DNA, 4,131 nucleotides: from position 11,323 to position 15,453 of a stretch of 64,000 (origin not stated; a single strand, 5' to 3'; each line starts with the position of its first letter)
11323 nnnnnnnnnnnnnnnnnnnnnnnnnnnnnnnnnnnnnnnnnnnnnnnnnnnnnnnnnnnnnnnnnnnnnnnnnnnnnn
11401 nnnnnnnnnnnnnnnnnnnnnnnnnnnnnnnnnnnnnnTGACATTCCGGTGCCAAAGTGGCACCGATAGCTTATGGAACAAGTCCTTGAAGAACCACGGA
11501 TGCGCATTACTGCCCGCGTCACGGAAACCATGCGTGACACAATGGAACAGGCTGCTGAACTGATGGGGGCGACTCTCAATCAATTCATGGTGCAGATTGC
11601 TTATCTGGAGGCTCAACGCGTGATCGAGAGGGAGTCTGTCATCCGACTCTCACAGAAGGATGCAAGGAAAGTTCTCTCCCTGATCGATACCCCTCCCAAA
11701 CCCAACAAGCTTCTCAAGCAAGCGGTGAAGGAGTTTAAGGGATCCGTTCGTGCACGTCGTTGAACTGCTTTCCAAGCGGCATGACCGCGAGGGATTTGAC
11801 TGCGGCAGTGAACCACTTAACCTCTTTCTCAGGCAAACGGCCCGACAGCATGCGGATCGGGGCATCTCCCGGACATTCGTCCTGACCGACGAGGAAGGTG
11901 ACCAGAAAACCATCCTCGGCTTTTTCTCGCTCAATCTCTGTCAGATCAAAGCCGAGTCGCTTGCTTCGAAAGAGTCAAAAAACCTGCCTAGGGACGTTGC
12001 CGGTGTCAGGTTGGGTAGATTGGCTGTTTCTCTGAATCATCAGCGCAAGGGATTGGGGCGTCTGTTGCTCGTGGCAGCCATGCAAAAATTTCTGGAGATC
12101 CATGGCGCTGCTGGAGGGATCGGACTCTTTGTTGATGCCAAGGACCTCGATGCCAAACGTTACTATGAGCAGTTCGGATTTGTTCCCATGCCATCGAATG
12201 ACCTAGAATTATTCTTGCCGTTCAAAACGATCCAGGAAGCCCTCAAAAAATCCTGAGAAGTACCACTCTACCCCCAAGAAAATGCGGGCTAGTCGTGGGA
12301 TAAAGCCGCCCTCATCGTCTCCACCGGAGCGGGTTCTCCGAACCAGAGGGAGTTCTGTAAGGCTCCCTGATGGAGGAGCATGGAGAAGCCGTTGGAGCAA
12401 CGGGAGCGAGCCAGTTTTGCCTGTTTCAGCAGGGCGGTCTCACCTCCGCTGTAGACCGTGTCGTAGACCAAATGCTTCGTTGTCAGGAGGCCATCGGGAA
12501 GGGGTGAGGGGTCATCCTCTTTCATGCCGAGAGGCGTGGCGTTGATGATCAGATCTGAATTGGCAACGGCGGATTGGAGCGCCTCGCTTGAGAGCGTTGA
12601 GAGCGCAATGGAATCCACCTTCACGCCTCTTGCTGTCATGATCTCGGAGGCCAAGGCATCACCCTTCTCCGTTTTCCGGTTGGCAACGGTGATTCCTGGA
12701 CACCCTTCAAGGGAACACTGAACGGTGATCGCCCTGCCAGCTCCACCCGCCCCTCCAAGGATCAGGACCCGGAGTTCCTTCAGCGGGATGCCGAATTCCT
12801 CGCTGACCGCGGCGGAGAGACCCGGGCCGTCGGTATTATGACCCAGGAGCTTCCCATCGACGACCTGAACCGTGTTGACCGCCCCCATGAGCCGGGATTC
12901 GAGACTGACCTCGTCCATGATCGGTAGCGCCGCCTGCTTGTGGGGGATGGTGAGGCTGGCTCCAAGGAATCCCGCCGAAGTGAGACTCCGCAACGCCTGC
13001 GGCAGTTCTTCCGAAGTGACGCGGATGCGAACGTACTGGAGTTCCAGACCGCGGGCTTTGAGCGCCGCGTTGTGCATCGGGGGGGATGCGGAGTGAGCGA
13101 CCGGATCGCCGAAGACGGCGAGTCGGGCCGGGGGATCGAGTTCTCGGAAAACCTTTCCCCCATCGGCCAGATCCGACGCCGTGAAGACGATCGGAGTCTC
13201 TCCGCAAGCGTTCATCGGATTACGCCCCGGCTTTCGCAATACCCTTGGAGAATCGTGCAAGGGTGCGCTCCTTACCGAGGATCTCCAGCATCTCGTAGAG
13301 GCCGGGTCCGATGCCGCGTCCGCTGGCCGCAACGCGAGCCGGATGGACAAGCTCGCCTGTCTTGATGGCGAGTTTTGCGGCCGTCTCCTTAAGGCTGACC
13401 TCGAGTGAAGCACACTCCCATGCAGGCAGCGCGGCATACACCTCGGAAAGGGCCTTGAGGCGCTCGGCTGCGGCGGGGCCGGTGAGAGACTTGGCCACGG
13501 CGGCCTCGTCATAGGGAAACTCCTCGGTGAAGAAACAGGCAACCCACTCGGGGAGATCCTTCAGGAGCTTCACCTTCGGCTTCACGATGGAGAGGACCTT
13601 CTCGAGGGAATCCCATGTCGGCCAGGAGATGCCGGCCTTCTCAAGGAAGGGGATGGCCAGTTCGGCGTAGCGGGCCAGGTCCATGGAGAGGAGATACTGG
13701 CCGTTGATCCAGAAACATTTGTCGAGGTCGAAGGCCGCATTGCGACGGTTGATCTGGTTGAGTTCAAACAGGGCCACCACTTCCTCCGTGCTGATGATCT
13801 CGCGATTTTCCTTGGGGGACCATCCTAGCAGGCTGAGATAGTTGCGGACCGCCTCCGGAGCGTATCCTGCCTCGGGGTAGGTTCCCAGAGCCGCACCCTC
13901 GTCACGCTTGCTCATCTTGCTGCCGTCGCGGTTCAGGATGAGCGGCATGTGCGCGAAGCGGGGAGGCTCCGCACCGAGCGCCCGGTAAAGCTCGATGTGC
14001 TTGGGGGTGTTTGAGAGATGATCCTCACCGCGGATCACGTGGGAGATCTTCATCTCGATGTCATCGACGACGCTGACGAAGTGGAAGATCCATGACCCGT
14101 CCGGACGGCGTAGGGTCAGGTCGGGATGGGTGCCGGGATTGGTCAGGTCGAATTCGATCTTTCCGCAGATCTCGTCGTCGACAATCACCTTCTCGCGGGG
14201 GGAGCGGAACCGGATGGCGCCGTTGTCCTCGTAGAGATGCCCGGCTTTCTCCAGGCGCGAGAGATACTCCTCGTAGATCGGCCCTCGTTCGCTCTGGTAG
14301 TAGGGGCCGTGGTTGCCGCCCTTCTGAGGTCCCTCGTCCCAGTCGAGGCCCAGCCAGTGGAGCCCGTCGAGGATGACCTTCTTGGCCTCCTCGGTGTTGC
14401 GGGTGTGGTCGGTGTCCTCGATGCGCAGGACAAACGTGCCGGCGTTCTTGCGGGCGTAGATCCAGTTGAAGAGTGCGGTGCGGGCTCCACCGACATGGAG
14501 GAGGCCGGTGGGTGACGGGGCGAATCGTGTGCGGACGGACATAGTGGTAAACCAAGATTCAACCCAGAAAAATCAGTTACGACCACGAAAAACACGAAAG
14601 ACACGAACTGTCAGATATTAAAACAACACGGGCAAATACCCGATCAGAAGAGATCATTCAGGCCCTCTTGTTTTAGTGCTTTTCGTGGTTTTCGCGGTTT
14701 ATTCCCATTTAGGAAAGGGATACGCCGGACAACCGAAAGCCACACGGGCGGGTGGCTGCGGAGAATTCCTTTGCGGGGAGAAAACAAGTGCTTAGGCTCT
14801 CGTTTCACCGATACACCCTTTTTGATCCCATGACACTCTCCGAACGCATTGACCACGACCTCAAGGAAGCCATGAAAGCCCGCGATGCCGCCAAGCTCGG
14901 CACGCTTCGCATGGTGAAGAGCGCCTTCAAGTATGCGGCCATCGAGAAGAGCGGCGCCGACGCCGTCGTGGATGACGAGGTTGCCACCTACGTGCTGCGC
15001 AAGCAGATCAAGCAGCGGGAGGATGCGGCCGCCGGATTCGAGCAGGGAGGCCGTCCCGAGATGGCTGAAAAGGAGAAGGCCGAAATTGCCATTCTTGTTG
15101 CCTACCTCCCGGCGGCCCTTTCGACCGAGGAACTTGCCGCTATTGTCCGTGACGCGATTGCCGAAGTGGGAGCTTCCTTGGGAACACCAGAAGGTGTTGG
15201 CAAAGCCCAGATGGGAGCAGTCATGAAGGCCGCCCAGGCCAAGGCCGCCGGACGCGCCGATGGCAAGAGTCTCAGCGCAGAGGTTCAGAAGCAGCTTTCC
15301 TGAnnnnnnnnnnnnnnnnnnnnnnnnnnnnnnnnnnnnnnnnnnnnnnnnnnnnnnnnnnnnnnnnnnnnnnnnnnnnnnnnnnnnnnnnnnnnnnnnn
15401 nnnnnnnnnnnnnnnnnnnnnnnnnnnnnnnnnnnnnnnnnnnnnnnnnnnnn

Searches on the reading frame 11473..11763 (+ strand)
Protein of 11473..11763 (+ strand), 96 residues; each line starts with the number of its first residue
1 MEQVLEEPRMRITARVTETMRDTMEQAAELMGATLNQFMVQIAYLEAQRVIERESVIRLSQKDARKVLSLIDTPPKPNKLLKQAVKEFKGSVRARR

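Call 67: search_protein_families(library=pfam, proteins=[window:11473-11763:+], max_evalue=0.001)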
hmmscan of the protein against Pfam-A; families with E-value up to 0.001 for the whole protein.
window:11473-11763:+ (96 aa): 1 family
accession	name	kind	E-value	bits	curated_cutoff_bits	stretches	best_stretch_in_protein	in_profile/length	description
PF08681.18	TacA1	-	1.4e-20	73.5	21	1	11-88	1-78/80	Antitoxin TacA 1-like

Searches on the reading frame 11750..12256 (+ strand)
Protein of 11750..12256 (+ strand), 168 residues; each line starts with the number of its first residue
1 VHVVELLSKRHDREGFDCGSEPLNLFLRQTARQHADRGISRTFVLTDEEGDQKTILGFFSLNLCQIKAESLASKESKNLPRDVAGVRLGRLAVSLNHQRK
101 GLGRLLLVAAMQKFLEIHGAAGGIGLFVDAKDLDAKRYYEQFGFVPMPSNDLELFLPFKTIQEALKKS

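Call 67: search_protein_families(library=pfam, proteins=[window:11750-12256:+], max_evalue=0.001)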
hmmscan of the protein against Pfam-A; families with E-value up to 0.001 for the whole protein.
window:11750-12256:+ (168 aa): 4 families
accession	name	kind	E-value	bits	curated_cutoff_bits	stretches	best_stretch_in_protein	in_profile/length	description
PF00583.31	Acetyltransf_1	-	1.8e-08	35.1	20.7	1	40-144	33-116/116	Acetyltransferase (GNAT) family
PF13508.13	Acetyltransf_7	-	4.7e-08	33.7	27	1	43-145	6-83/84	Acetyltransferase (GNAT) domain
PF13673.13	Acetyltransf_10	-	3.6e-07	30.6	23.6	1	87-147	53-110/128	Acetyltransferase (GNAT) domain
PF08445.16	FR47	-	0.00068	20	22.1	0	87-144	23-77/86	FR47-like protein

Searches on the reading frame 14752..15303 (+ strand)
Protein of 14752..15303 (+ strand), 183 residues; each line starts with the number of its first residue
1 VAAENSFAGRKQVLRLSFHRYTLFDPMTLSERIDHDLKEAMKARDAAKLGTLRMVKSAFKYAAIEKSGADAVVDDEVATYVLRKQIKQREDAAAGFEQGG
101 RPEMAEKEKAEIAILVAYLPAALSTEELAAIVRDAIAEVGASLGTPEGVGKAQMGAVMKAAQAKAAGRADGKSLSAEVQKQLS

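Call 60: search_protein_families(library=pfam, proteins=[window:14752-15303:+], max_evalue=0.01)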
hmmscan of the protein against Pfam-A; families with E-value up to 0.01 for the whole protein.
window:14752-15303:+ (183 aa): 1 family
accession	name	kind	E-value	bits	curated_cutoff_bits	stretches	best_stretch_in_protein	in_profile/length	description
PF09424.15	YqeY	-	1.3e-44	152.2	27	1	31-182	2-143/143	Yqey-like protein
